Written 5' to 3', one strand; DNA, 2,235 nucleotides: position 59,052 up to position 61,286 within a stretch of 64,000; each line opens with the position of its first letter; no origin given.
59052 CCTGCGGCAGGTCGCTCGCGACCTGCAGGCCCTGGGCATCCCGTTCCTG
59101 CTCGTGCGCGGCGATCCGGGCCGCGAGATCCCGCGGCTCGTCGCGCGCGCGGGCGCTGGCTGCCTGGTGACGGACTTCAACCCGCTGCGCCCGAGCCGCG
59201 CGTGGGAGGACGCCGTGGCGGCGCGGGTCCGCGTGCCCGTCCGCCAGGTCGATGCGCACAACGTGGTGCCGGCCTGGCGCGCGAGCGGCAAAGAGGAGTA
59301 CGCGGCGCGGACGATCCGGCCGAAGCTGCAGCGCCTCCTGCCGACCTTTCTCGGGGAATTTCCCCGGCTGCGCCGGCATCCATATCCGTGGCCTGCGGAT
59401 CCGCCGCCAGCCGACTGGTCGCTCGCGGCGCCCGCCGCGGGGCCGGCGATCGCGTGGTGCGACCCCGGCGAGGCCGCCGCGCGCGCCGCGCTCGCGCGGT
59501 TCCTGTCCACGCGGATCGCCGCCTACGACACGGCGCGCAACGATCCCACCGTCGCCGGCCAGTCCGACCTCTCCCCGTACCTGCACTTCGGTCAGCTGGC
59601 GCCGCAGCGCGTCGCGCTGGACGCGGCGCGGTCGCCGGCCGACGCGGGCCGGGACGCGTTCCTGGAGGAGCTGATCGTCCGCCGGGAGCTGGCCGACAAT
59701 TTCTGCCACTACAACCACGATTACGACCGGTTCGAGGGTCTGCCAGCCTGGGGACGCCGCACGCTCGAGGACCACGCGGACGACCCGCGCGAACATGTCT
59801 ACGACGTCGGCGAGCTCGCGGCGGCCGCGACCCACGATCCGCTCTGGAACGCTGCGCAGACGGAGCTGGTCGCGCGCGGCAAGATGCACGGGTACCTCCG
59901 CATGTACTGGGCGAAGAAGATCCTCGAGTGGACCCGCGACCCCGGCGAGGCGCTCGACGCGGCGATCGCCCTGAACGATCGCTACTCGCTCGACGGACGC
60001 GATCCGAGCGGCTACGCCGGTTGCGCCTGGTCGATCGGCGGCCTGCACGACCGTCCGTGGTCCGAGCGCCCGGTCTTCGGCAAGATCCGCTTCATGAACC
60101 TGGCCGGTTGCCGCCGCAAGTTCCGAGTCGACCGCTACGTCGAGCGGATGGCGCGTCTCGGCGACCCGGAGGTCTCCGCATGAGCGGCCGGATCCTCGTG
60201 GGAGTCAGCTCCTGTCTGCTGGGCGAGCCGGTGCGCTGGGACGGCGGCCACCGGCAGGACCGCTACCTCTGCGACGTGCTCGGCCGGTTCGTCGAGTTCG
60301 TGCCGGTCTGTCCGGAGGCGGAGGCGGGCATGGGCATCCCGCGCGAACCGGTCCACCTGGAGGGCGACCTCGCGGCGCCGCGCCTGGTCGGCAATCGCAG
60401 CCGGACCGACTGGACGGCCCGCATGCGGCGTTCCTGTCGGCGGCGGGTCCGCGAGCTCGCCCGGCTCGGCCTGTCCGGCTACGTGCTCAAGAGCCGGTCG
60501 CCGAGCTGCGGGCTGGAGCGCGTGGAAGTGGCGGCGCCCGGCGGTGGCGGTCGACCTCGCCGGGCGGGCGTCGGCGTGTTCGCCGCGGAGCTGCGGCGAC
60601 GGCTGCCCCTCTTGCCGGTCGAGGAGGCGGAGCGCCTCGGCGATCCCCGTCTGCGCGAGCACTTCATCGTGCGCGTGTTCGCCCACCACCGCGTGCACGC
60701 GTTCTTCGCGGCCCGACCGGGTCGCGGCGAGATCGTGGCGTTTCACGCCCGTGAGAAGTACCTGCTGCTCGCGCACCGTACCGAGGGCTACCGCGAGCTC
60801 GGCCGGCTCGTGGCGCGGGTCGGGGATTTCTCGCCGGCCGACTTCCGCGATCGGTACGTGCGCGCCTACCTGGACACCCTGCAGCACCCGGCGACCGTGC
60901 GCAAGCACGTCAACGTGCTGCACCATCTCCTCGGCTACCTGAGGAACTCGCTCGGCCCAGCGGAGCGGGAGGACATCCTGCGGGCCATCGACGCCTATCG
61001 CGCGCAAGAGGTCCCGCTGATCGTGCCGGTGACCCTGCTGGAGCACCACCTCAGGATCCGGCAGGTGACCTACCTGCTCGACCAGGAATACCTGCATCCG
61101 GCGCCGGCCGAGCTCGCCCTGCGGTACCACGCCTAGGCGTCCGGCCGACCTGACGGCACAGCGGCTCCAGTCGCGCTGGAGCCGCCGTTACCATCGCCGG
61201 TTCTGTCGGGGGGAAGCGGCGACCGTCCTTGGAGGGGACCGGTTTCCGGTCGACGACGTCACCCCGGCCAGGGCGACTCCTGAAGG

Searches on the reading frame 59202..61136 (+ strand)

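Call 67: search_protein_families(library=pfam, proteins=[window:59202-61136:+], max_evalue=0.00001)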
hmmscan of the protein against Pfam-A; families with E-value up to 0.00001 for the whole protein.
window:59202-61136:+ (644 aa): 2 families
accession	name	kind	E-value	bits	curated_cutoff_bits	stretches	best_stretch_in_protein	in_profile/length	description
PF04463.17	2-thiour_desulf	-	3.8e-37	127.9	34.7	1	333-475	1-140/141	2-thiouracil desulfurase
PF08349.16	DUF1722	-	6.5e-33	113.9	22.5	1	519-635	1-117/117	Protein of unknown function (DUF1722)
